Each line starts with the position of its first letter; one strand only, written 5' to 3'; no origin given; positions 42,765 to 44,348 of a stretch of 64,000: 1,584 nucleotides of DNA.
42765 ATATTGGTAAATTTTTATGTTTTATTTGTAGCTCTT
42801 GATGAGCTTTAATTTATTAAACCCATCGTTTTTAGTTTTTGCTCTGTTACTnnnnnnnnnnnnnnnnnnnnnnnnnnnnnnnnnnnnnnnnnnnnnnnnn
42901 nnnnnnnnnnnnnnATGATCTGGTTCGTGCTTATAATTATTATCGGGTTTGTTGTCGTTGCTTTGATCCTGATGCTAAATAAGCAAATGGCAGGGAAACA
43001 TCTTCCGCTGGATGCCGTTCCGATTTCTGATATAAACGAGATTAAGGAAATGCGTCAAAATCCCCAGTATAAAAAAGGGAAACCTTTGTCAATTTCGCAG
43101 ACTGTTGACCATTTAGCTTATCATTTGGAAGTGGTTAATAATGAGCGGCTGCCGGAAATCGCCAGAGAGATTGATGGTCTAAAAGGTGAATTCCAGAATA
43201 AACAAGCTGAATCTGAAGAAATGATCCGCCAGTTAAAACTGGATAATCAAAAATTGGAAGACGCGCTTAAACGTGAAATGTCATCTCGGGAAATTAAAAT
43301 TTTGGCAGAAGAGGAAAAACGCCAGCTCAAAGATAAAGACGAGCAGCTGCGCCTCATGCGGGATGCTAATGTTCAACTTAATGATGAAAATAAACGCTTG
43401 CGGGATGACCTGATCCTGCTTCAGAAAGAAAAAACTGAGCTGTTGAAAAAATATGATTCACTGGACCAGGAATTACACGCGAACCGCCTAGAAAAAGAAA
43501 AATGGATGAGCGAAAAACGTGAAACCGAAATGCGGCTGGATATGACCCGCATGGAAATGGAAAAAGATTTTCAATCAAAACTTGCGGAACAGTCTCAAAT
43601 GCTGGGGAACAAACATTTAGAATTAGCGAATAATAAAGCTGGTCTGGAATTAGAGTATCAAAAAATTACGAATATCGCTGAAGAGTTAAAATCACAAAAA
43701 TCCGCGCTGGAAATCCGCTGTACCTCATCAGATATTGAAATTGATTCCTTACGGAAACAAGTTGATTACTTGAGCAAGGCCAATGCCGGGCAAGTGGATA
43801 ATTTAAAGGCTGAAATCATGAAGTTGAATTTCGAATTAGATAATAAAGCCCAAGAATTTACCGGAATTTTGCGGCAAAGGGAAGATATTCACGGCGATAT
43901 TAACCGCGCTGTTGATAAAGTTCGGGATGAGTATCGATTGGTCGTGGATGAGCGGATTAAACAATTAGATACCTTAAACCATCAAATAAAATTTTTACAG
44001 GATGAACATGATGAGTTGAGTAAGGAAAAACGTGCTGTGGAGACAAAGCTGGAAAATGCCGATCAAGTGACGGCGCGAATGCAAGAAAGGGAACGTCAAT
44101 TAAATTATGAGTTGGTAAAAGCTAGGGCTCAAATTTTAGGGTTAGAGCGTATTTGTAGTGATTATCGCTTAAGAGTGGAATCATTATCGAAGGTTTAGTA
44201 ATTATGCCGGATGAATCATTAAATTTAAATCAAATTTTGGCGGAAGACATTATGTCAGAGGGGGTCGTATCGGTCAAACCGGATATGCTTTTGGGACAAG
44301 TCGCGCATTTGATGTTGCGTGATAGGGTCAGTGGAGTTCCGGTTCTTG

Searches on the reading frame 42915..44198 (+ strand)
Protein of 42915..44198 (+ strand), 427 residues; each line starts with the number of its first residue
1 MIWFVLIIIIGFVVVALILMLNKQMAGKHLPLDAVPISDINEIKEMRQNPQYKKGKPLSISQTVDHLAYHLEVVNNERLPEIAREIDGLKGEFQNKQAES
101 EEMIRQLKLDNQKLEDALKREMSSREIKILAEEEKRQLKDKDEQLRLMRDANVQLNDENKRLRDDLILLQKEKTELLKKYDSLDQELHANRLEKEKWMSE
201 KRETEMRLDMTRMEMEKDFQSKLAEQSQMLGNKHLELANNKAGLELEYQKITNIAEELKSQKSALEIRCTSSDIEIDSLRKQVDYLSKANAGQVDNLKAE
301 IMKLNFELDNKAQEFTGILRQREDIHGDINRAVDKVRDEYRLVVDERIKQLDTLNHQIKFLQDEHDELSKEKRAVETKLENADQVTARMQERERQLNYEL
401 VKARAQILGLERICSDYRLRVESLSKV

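Call 80: search_protein_families(library=pfam, proteins=[window:42915-44198:+], max_evalue=0.00001)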
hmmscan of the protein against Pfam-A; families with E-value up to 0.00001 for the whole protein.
window:42915-44198:+ (427 aa): 0 families

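Call 87: search_protein_families(library=ncbifam, proteins=[window:42915-44198:+], max_evalue=0.00001)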
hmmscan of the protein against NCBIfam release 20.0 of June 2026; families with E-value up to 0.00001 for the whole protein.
window:42915-44198:+ (427 aa): 1 family
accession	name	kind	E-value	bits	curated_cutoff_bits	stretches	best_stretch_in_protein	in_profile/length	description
NF045487.1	ASRP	equivalog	2.5e-06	26.4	300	1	81-398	146-464/593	archaea-specific SMC-related protein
